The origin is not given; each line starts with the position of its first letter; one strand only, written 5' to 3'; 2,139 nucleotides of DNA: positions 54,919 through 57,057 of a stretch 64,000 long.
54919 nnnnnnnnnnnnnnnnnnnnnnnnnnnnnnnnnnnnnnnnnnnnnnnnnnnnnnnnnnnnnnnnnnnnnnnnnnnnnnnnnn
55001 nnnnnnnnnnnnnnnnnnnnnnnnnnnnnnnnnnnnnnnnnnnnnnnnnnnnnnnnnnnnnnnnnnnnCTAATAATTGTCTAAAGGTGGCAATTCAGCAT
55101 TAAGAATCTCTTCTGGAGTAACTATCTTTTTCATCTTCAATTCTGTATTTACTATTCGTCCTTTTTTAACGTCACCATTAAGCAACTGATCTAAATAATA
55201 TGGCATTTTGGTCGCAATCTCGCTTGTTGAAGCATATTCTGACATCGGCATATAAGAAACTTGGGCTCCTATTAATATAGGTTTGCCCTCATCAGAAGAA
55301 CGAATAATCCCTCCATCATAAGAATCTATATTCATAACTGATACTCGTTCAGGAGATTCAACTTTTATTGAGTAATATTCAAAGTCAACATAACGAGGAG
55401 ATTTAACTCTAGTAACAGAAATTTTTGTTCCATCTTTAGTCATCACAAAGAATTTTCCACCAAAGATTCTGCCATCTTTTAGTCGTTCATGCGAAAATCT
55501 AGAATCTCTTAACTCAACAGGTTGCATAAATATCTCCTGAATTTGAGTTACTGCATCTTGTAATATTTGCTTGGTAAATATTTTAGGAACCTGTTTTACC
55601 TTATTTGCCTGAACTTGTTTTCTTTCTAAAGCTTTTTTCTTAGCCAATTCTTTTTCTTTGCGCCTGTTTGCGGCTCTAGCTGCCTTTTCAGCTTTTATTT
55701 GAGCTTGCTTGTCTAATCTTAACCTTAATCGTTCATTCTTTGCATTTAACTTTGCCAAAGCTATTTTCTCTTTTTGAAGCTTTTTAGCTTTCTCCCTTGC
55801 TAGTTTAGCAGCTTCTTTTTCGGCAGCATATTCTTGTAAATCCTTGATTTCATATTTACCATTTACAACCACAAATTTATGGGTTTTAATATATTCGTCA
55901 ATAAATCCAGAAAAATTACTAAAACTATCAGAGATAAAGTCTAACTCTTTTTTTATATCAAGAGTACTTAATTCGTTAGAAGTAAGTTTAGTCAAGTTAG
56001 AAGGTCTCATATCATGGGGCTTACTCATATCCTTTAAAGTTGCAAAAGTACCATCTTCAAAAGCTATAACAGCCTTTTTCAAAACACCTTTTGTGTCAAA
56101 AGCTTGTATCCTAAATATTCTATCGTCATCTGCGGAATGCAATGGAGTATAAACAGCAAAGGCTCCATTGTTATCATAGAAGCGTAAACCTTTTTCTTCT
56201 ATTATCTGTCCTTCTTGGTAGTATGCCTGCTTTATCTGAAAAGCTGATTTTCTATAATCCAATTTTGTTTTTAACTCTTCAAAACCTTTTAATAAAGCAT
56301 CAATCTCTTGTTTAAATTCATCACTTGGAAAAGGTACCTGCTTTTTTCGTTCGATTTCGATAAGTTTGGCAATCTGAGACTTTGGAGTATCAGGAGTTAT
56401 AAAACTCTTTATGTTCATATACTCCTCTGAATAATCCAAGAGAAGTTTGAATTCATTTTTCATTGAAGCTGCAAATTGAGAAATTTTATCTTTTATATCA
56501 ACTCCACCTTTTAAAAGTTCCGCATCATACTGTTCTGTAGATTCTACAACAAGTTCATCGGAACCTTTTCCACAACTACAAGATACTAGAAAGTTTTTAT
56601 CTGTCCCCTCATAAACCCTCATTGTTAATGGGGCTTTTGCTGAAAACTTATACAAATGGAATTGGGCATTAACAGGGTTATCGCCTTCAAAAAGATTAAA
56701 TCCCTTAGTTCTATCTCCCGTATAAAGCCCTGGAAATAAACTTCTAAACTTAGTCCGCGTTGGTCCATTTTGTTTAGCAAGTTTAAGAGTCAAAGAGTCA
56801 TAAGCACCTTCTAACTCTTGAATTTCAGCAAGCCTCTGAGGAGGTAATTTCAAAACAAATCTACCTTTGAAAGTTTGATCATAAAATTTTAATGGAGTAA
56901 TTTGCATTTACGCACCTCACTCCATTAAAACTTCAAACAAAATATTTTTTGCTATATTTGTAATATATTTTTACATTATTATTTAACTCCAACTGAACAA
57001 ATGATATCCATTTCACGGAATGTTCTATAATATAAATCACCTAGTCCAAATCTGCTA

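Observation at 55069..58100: Two-gene operon of a membrane-anchored eukaryotic-like kinase-fold protein and a 612-aa coiled-coil protein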

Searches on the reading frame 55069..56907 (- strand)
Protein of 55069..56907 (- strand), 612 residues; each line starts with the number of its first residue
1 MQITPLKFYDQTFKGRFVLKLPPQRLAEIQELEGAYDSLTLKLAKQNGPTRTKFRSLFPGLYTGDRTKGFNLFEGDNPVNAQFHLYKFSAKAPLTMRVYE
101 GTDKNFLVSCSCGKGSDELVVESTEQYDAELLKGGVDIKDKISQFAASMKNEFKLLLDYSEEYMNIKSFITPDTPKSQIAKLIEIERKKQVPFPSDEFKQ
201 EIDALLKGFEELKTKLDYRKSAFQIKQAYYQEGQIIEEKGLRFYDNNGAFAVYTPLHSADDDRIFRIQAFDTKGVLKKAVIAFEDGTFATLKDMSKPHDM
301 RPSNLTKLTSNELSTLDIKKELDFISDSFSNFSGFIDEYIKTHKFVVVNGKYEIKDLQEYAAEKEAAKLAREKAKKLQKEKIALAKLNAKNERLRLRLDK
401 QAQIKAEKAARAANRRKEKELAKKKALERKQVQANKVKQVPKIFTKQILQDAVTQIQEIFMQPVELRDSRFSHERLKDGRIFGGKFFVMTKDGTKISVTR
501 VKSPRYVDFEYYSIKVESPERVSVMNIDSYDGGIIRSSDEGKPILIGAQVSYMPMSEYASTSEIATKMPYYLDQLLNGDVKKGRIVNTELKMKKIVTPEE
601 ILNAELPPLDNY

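Call 3: search_protein_families(library=pfam, proteins=[window:55069-56907:-], max_evalue=1)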
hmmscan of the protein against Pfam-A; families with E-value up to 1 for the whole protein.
window:55069-56907:- (612 aa): 1 family
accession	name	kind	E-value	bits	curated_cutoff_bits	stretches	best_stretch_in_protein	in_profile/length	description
PF14507.12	CppA_C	-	0.14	13.2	23.5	1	115-167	41-94/103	CppA C-terminal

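Call 7: search_protein_families(library=ncbifam, proteins=[window:55069-56907:-], max_evalue=1)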
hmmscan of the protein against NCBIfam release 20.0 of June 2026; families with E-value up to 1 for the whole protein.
window:55069-56907:- (612 aa): 0 families

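Call 10: list_cluster_members(proteins=[P0001, P0006, window:55069-56907:-])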
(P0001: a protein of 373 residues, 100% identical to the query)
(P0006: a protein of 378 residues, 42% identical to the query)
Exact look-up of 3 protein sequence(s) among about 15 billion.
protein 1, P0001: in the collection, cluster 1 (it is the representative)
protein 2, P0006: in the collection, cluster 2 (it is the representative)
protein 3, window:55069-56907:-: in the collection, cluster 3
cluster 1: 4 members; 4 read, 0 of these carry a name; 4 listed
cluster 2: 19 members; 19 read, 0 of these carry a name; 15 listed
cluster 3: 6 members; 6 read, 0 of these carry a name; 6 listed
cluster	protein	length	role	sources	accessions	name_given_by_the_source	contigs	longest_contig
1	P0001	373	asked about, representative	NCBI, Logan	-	-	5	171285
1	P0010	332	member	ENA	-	-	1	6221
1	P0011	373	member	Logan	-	-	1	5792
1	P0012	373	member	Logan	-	-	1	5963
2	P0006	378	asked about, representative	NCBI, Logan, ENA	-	-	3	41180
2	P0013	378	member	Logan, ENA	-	-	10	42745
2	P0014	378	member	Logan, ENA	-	-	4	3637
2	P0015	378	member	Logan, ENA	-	-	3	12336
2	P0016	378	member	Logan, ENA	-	-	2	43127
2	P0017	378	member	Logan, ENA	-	-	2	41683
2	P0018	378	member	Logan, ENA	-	-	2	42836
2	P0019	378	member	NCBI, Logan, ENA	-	-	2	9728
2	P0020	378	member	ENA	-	-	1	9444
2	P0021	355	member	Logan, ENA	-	-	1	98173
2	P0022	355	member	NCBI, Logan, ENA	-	-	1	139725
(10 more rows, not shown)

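Call 11: find_homologous_proteins(query=window:55069-56907:-, max_evalue=0.001)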
Query window:55069-56907:- (612 aa): 2 proteins with E <= 0.001 among 8000 candidates.
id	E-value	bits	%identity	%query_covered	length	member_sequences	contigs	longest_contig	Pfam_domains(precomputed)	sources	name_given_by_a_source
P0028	0.0e+0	1326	99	100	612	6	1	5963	-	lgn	-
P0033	5.1e-176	605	50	98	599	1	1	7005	-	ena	-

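Call 13: find_encoding_contigs(protein=P0033, flank=8000, max_places=4)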
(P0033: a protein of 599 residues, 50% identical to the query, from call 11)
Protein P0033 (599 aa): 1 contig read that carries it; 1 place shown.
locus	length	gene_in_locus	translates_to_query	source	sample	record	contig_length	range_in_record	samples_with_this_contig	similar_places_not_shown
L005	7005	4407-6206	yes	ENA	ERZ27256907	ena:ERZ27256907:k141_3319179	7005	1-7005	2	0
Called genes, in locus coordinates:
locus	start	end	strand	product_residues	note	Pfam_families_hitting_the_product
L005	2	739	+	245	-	?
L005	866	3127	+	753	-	PF02878:PGM_PMM_I (weak), PF02880:PGM_PMM_III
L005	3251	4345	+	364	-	-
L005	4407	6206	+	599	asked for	-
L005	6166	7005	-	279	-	?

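Call 45: predict_structure(alignment_id=A3)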
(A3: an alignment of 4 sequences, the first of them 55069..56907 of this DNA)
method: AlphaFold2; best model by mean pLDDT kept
length: 612 residues; sequences in the alignment: 4
mean_pLDDT: 67.8   pTM: 0.40
mean pLDDT of the five models: 67.8, 67.1, 66.7, 64.9, 64.6
residues with pLDDT >= 90: 5; 70-90: 313; 50-70: 203; < 50: 91
segments of 3 or more residues with pLDDT < 50: 1-10, 63-67, 74-80, 191-193, 420-441, 475-482, 579-612
pLDDT, mean of each block of 10 residues (from residue 1): 30 65 72 75 65 57 49 48 64 70 60 67 71 67 65 72 73 66 66 62 86 77 80 67 83 72 83 87 81 77 71 81 89 88 77 79 84 85 85 80 73 56 39 32 65 76 56 48 62 74 61 78 79 78 71 77 67 63 35 36 41 33
secondary structure, 60 per line:
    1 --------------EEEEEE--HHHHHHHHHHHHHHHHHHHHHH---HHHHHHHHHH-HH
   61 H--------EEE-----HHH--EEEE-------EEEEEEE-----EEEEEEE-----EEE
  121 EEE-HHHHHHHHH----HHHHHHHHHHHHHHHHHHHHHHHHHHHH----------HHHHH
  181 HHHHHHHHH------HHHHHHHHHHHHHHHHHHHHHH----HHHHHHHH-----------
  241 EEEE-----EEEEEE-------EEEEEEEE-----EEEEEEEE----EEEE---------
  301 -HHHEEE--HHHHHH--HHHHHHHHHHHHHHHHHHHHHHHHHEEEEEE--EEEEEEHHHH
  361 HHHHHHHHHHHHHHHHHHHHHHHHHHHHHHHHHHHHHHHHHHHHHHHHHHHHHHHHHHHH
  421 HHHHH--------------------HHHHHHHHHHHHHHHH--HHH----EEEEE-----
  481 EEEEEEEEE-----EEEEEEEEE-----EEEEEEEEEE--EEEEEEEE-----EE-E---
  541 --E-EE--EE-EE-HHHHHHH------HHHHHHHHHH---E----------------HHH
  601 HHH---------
elements in order: E15-20 H23-44 H48-57 E70-72 E83-86 E94-100 E106-112 E118-123 H125-133 H138-165 H176-189 H196-217 H222-229 E241-244 E250-255 E263-270 E276-283 E288-291 E305-307 H310-315 H318-342 E343-348 E351-356 H357-425 H446-461 E471-475 E481-489 E495-503 E509-518 E521-528 H555-561 H568-577 H598-603

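Call 48: fold_search(model_id=the predicted structure, library=pdb)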
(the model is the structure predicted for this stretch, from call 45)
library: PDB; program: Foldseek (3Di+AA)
matches with E <= 10: 397; with E <= 0.001: 0
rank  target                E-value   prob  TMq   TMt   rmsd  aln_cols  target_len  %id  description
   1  9v86_A                3.4e-03  0.57  0.14  0.12  22.5       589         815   10  Cryo-EM structure of KICSTOR CCC complex (state 3) (released 2025-11-12)
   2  9o5a_D                1.1e-01  0.23  0.14  0.05  15.5       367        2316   10  The KICSTOR-GATOR1 complex (released 2026-02-18)
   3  9v9n_A                1.6e-01  0.23  0.11  0.10  15.4       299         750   10  Cryo-EM structure of KICSTOR CCC complex (state 5) (released 2025-11-12)
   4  7tqd_B                2.5e-01  0.14  0.08  0.09  14.3       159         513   13  Structure of Enterobacter cloacae Cap2-CdnD02 2:1 complex (released 2023-01-11)
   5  5wix                  2.6e-01  0.08  0.10  0.13  25.9       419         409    7  Crystal structure of P47 of Clostridium botulinum E1 (released 2017-10-25)
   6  3jv1                  2.9e-01  0.38  0.10  0.27  14.3       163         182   10  Crystal structure of the Trypanosoma brucei p22 protein (released 2010-04-14)
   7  4a4z                  2.9e-01  0.11  0.06  0.05  15.7       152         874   13  CRYSTAL STRUCTURE OF THE S. CEREVISIAE DEXH HELICASE SKI2 BOUND TO AMPPNP (released 2011-12-21)
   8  7to3_A                3.2e-01  0.13  0.08  0.08  14.2       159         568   13  Structure of Enterobacter cloacae Cap2-CdnD02 2:2 complex (released 2023-01-11)
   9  4fpw_B                3.6e-01  0.21  0.11  0.29  10.8       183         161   12  Crystal Structure of CalU16 from Micromonospora echinospora. Northeast Structural Genomics Consortium Target MiR12. (released 2012-12-12)
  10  9jsa_A                3.6e-01  0.09  0.08  0.15  19.9       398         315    7  CatPSAM-H8 (released 2025-10-01)
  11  6y2p_B                5.1e-01  0.12  0.08  0.14  18.2       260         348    8  Escherichia coli RnlA-RnlB Toxin-Antitoxin System. (released 2021-04-14)
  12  2mj7_MODEL_1_A        6.3e-01  0.30  0.10  0.31   7.8       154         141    9  Solution NMR structure of beta-adaptin appendage domain of human adaptor protein complex 4 subunit beta, North (released 2014-01-29)
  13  3h4z_B                6.3e-01  0.06  0.07  0.07  23.6       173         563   11  Crystal Structure of an MBP-Der p 7 fusion protein (released 2010-03-31)
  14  2z4h_B                6.7e-01  0.12  0.06  0.13  13.5        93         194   15  Crystal structure of the Cpx pathway activator NlpE from Escherichia coli (released 2007-09-04)
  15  5zm6_B                8.6e-01  0.05  0.08  0.13  29.5       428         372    7  Crystal structure of ORP1-ORD in complex with PI(4,5)P2 (released 2019-02-27)
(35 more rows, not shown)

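Call 54: search_dna_similar(query=window:55069-56907:-, collection=phages, mode=protein, max_evalue=0.001, max_rows=10)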
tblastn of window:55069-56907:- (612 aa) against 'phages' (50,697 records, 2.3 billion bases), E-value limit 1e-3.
No match.

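Call 60: search_protein_families(library=padloc, proteins=[window:55069-56907:-], max_evalue=0.1)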
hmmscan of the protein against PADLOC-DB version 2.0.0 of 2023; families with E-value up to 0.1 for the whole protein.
window:55069-56907:- (612 aa): 2 families
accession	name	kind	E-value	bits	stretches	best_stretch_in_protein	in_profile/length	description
PDLC02668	DndD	-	0.0047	14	1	355-462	416-521/659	DndD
PDLC03057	Specificity_I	-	0.0049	13.7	1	145-235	111-205/407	Type I specificity subunit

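Call 61: search_protein_families(library=phrogs, proteins=[window:55069-56907:-], max_evalue=0.1)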
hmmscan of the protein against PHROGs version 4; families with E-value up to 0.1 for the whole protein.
window:55069-56907:- (612 aa): 1 family
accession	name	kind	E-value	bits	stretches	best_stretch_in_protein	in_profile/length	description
phrog_2249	-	DNA, RNA and nucleotide metabolism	0.082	12.5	0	345-441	56-153/802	DNA primase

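Call 81: find_related_loci(query=A3, collection=viral_contigs, flank=6000)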
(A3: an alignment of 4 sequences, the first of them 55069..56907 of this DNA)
Query A3 (612 aa) in viral_contigs; peptide patterns used: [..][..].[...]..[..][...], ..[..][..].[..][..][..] (x = any residue, [..] = any of these).
115 stretches matched a pattern, but none encodes a relative of the query by tblastn (E <= 1e-3).
